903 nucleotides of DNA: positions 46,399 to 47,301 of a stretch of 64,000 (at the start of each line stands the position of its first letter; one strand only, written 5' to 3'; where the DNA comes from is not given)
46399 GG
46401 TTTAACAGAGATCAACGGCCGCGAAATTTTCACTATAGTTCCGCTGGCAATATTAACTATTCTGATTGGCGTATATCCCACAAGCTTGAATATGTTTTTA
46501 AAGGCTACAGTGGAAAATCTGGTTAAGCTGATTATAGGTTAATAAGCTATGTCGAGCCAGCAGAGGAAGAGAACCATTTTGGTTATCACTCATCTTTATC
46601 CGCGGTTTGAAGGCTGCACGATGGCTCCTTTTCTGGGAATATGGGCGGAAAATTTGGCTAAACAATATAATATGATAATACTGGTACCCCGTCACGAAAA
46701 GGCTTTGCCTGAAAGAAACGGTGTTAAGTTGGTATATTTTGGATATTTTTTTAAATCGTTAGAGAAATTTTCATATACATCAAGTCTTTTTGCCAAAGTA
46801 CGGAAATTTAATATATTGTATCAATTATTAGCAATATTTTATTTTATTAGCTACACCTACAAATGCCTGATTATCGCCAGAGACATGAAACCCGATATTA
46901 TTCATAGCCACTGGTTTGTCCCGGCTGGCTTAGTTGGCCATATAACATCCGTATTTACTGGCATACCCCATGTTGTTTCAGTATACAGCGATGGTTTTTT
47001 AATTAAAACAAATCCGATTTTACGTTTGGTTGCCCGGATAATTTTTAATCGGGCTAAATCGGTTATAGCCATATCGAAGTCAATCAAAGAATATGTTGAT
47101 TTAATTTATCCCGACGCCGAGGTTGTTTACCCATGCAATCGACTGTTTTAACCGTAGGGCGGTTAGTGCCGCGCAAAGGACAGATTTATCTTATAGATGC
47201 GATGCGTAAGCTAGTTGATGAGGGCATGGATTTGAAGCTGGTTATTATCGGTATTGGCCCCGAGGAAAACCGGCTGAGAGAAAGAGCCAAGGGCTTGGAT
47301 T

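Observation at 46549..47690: Glycosyltransferase split into two genes and embedded between nuoM and nuoN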

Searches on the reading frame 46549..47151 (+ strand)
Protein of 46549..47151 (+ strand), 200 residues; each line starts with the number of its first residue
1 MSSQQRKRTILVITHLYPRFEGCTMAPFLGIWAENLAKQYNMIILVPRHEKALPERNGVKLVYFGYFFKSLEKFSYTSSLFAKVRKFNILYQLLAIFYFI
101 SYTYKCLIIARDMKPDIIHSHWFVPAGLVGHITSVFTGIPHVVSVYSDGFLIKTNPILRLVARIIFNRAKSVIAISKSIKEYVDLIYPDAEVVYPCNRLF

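Call 3: search_protein_families(library=pfam, proteins=[window:46549-47151:+], max_evalue=0.01)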
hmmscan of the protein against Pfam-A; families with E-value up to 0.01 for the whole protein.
window:46549-47151:+ (200 aa): 3 families
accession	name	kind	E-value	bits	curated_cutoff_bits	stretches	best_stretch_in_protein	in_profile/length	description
PF13439.12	Glyco_transf_4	-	1.3e-11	45.3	28.5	1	35-186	14-151/170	Glycosyltransferase Family 4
PF13579.12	Glyco_trans_4_4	-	2.5e-09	38.1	29.7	1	103-190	67-149/158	Glycosyl transferase 4-like domain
PF13477.12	Glyco_trans_4_2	-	1.1e-06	29.3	23.4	1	109-176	69-139/139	Glycosyl transferase 4-like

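Call 5: find_homologous_proteins(query=window:46549-47148:+, max_evalue=0.001)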
Query window:46549-47148:+ (200 aa): 23 proteins with E <= 0.001 among 72 candidates.
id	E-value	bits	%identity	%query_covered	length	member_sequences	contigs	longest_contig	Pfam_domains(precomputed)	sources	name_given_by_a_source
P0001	4.8e-129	446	100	100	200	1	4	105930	PF13477.13,PF13579.13,PF13439.13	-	-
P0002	3.1e-99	348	77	100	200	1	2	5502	PF13477.13,PF13579.13,PF13439.13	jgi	jgi:hypothetical protein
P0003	4.1e-97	342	76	99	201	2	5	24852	PF13477.13,PF13579.13,PF13439.13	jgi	-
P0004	8.6e-96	337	75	99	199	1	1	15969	PF13477.13,PF13579.13,PF13439.13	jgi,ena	-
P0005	1.1e-94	334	85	88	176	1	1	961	PF13477.13,PF13579.13,PF13439.13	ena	-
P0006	4.7e-93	328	72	99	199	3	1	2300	PF13477.13,PF13579.13,PF13439.13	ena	-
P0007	6.1e-92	325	74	99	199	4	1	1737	PF13477.13,PF13579.13,PF13439.13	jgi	jgi:hypothetical protein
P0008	3.5e-91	322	73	99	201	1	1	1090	PF13477.13,PF13579.13,PF13439.13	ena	-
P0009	4.8e-86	305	64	99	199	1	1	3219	PF13477.13,PF13579.13,PF13439.13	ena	-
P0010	3.2e-82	293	75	88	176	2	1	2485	PF13477.13,PF13579.13,PF13439.13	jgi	-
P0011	4.0e-79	283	72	88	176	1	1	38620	PF13477.13,PF13579.13,PF13439.13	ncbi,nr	ncbi:MAG: glycosyltransferase [candidate division Zixibacteria bacterium]|nr:glycosyltransferase [ca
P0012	1.2e-76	275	64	98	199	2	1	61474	PF13477.13,PF13579.13,PF13439.13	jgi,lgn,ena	-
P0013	4.8e-68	247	59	97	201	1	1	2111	PF13477.13,PF13579.13,PF13439.13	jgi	jgi:hypothetical protein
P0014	1.2e-67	245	60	97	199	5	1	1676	PF13477.13,PF13579.13,PF13439.13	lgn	-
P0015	3.0e-67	244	58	98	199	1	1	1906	PF13477.13,PF13579.13,PF13439.13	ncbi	-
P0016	8.0e-67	243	56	97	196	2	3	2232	PF13477.13,PF13579.13,PF13439.13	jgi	jgi:hypothetical protein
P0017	2.4e-66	241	96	58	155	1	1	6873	-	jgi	-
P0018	1.6e-65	238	56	97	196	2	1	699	PF13477.13,PF13579.13,PF13439.13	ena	-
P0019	1.4e-64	235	55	97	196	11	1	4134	PF13477.13,PF13579.13,PF13439.13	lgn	-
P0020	5.2e-63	230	56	97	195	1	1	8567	PF13579.13,PF13439.13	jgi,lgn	jgi:hypothetical protein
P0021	4.6e-59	217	51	99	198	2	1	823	PF13439.13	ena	-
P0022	2.2e-45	173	70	55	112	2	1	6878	PF13477.13,PF13579.13,PF13439.13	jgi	-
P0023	5.3e-43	165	100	40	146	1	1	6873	PF13579.13,PF00361.26,PF13439.13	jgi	-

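Call 7: find_encoding_contigs(protein=P0012, flank=6000, max_places=2)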
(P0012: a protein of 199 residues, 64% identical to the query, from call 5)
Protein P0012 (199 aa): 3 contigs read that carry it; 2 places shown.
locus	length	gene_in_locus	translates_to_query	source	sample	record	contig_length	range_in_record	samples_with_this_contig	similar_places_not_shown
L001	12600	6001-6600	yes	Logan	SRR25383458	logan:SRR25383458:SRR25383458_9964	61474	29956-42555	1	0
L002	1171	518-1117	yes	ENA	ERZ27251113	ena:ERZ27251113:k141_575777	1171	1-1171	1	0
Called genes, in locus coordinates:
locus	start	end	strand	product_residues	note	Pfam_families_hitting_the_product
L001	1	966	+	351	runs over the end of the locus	PF00146:NADHdh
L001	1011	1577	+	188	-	PF14697:Fer4_21 (faint), PF00037:Fer4 (faint), PF12838:Fer4_7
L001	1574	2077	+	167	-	PF00499:Oxidored_q3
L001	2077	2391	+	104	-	PF00420:Oxidored_q2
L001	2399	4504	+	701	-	PF00662:Proton_antipo_N, PF00361:Proton_antipo_M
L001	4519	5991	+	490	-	PF00361:Proton_antipo_M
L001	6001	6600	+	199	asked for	PF13579:Glyco_trans_4_4, PF13439:Glyco_transf_4, PF13477:Glyco_trans_4_2 (weak)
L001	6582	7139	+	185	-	PF00534:Glycos_transf_1, PF13692:Glyco_trans_1_4, PF20706:GT4-conflict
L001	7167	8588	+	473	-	PF00361:Proton_antipo_M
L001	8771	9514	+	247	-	PF04367:DUF502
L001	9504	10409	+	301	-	PF00359:PTS_EIIA_2, PF00571:CBS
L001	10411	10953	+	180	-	PF01699:Na_Ca_ex (weak)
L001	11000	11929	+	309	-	PF01699:Na_Ca_ex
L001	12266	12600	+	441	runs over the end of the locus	PF01595:CNNM, PF00571:CBS, PF03471:CorC_HlyC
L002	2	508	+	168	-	?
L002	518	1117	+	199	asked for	PF13579:Glyco_trans_4_4, PF13439:Glyco_transf_4, PF13477:Glyco_trans_4_2 (weak)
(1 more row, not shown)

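Call 8: find_encoding_contigs(protein=P0011, flank=6000, max_places=2)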
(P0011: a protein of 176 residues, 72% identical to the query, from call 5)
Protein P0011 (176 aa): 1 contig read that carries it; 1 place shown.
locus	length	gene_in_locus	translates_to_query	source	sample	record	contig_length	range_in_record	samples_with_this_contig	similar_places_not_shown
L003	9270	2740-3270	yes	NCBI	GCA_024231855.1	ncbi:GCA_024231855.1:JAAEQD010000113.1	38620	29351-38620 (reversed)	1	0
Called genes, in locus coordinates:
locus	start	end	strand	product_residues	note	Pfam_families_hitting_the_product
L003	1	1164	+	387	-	PF00361:Proton_antipo_M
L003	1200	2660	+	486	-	PF00361:Proton_antipo_M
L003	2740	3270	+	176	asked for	PF13439:Glyco_transf_4, PF13579:Glyco_trans_4_4, PF13477:Glyco_trans_4_2 (weak)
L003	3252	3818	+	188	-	PF00534:Glycos_transf_1, PF13692:Glyco_trans_1_4, PF20706:GT4-conflict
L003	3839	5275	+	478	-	PF00361:Proton_antipo_M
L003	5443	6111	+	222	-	PF04367:DUF502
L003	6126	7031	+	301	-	PF00359:PTS_EIIA_2, PF00571:CBS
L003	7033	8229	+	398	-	PF01699:Na_Ca_ex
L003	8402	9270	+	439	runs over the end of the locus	PF01595:CNNM, PF00571:CBS, PF03471:CorC_HlyC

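Call 9: find_encoding_contigs(protein=P0020, flank=6000, max_places=2)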
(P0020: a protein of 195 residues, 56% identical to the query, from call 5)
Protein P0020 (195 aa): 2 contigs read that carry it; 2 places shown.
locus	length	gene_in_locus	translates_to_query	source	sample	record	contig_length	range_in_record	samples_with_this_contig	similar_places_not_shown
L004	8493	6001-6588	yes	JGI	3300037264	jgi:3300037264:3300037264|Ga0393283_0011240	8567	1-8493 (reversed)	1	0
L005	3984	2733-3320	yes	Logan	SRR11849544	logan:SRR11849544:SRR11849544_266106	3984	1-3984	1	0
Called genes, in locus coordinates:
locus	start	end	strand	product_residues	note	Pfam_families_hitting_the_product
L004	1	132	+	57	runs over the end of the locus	PF00346:Complex1_49kDa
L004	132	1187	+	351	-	PF00146:NADHdh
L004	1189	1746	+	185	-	PF14697:Fer4_21 (faint), PF00037:Fer4 (faint), PF12838:Fer4_7 (weak), PF13187:Fer4_9 (weak), PF13484:Fer4_16 (faint)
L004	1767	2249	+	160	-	PF00499:Oxidored_q3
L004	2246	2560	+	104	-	PF00420:Oxidored_q2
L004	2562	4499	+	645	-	PF00662:Proton_antipo_N, PF00361:Proton_antipo_M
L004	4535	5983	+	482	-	PF00361:Proton_antipo_M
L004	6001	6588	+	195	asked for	PF13439:Glyco_transf_4, PF13579:Glyco_trans_4_4 (weak)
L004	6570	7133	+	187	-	PF00534:Glycos_transf_1, PF13692:Glyco_trans_1_4, PF20706:GT4-conflict, PF13524:Glyco_trans_1_2 (weak)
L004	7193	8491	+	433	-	?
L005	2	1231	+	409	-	?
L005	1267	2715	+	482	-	PF00361:Proton_antipo_M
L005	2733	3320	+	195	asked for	PF13439:Glyco_transf_4, PF13579:Glyco_trans_4_4 (weak)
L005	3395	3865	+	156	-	PF00534:Glycos_transf_1, PF13524:Glyco_trans_1_2 (weak), PF13692:Glyco_trans_1_4, PF20706:GT4-conflict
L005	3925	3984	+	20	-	?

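Call 25: search_protein_families(library=ncbifam, proteins=[window:46549-47148:+], max_evalue=0.001)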
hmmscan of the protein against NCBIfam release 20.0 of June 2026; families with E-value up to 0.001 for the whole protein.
window:46549-47148:+ (200 aa): 1 family
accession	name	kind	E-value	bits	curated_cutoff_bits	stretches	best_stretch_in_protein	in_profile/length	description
TIGR02149.1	glgA_Coryne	subfamily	0.00039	19.7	302.4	0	107-190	75-166/391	glycogen synthase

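Call 39: search_solved_structures(query=window:46549-47148:+, max_evalue=0.1)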
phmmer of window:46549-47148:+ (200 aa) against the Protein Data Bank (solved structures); distinct sequences matched with E-value up to 0.1: 1.
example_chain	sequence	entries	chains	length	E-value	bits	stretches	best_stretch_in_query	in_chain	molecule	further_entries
6tvp_A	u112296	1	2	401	0.017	18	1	116-148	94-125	Alpha-maltose-1-phosphate synthase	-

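Call 43: find_related_loci(query=A2, collection=metagenome_contigs, flank=3500)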
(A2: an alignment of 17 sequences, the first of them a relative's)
Query A2 (200 aa) in metagenome_contigs; peptide patterns used: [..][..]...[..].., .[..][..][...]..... (x = any residue, [..] = any of these).
150 stretches matched a pattern; 16 encode a relative of the query (tblastn E <= 1e-3); 16 distinct loci.
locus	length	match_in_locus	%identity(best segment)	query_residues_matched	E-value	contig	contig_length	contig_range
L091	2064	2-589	88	5-200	5e-127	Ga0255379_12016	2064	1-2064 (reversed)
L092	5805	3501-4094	75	3-200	4e-102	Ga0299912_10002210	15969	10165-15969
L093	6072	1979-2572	71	3-200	1e-97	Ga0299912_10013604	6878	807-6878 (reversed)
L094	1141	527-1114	64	5-200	7e-90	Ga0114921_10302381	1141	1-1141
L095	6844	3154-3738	59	7-200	7e-73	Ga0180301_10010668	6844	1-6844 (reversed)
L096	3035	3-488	64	39-200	2e-69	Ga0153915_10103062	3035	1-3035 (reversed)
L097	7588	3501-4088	51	5-200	8e-68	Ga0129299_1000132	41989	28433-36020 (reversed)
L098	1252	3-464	63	47-200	7e-65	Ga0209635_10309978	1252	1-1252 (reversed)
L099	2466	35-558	41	25-200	9e-33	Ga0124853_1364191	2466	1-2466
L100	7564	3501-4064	25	10-196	3e-13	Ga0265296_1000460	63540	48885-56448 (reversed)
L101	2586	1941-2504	26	10-196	1e-12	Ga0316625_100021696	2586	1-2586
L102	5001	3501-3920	28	10-146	1e-12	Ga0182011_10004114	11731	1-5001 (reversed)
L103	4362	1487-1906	26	10-146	2e-11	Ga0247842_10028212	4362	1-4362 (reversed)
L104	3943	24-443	24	10-146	1e-8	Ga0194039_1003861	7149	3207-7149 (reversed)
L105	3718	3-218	31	74-146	1e-7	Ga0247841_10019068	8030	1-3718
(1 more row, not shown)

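Call 55: predict_structure(alignment_id=A2)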
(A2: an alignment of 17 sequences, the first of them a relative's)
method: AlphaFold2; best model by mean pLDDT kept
length: 200 residues; sequences in the alignment: 17
mean_pLDDT: 83.6   pTM: 0.84
mean pLDDT of the five models: 83.6, 81.1, 80.7, 80.6, 68.4
residues with pLDDT >= 90: 82; 70-90: 83; 50-70: 31; < 50: 4
segments of 3 or more residues with pLDDT < 50: none
pLDDT, mean of each block of 10 residues (from residue 1): 75 87 76 93 90 90 79 59 65 84 95 97 85 97 81 79 93 90 89 69
secondary structure, 60 per line:
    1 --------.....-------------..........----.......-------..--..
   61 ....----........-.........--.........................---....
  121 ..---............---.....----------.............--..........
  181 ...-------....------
elements in order: E9-13 H27-36 E41-47 E59-64 H69-76 H78-86 H89-113 E117-122 H126-137 E141-145 H156-168 E171-176 H177-183 E191-194

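Call 60: fold_search(model_id=the predicted structure, library=pdb)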
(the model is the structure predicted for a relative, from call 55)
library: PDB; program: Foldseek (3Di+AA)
matches with E <= 10: 1209; with E <= 0.001: 25
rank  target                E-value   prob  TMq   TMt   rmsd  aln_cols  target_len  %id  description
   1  3mbo_A                1.0e-07  1.00  0.62  0.35   4.7       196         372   16  Crystal Structure of the Glycosyltransferase BaBshA bound with UDP and L-malate (released 2010-09-29)
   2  5d01_B                1.7e-07  1.00  0.60  0.35   4.7       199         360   18  Crystal structure of BshA from B. subtilis complexed with N-acetylglucosaminyl-malate (released 2016-09-07)
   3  5d01_A                3.3e-07  1.00  0.59  0.35   5.5       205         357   18  Crystal structure of BshA from B. subtilis complexed with N-acetylglucosaminyl-malate (released 2016-09-07)
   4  5d00_B                4.8e-07  1.00  0.62  0.36   5.0       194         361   18  Crystal structure of BshA from B. subtilis complexed with N-acetylglucosaminyl-malate and UMP (released 2016-09-07)
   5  6d9t                  5.1e-07  1.00  0.62  0.35   5.1       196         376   14  BshA from Staphylococcus aureus complexed with UDP (released 2019-05-08)
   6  2jjm_A                7.9e-07  1.00  0.60  0.35   4.6       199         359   15  Crystal Structure of a family GT4 glycosyltransferase from Bacillus anthracis ORF BA1558. (released 2008-08-05)
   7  3mbo_D                8.5e-07  1.00  0.60  0.35   5.1       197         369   18  Crystal Structure of the Glycosyltransferase BaBshA bound with UDP and L-malate (released 2010-09-29)
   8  5d00_A                9.0e-07  1.00  0.61  0.36   4.4       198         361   17  Crystal structure of BshA from B. subtilis complexed with N-acetylglucosaminyl-malate and UMP (released 2016-09-07)
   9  3c4q_B                9.6e-07  1.00  0.59  0.33   5.3       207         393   15  Structure of the retaining glycosyltransferase MshA : The first step in mycothiol biosynthesis. Organism : Corynebacte (released 2008-04-01)
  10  6n1x                  1.4e-06  1.00  0.60  0.34   5.5       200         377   18  BshA from Staphylococcus aureus complexed with UDP and N-acetylglucosamine (released 2019-08-21)
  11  3mbo_E                1.9e-06  1.00  0.60  0.34   5.1       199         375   17  Crystal Structure of the Glycosyltransferase BaBshA bound with UDP and L-malate (released 2010-09-29)
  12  3mbo_F                2.5e-06  1.00  0.59  0.34   4.5       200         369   16  Crystal Structure of the Glycosyltransferase BaBshA bound with UDP and L-malate (released 2010-09-29)
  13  3c48_A                2.7e-06  1.00  0.63  0.34   4.7       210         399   17  Structure of the retaining glycosyltransferase MshA: The first step in mycothiol biosynthesis. Organism: Corynebacteri (released 2008-03-25)
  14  3c4q_A                2.8e-06  1.00  0.58  0.32   5.3       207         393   17  Structure of the retaining glycosyltransferase MshA : The first step in mycothiol biosynthesis. Organism : Corynebacte (released 2008-04-01)
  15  3mbo_B                7.4e-06  1.00  0.61  0.35   4.8       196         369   15  Crystal Structure of the Glycosyltransferase BaBshA bound with UDP and L-malate (released 2010-09-29)
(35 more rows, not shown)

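Call 64: search_protein_representatives(alignment_id=A2)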
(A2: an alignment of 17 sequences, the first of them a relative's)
Query: 17 sequences, 199 profile positions. Proteins with E-value up to 0.001 (for the whole library): 3265; up to 1e-10: 1137; up to 1e-30: 5. The best 150 are listed.
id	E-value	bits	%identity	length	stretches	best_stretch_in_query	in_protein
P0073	6.1e-99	345.7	-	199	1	1-199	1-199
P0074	1.3e-36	142.4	-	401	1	8-181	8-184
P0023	5.4e-36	140.3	-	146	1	113-191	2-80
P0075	6.1e-36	140.1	-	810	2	6-190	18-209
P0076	9.6e-31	123.2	-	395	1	7-190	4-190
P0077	2.0e-29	118.9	-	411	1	4-180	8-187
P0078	3.1e-29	118.3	-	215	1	4-182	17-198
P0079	7.7e-29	116.9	-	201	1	4-176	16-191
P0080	3.1e-28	115.0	-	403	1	8-188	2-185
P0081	1.8e-27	112.5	-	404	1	7-186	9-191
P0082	2.6e-27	112.0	-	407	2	2-187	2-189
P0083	2.9e-27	111.8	-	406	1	5-190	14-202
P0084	1.2e-26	109.8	-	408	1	8-182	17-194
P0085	4.3e-26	108.0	-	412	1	8-179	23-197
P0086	5.2e-26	107.7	-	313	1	8-192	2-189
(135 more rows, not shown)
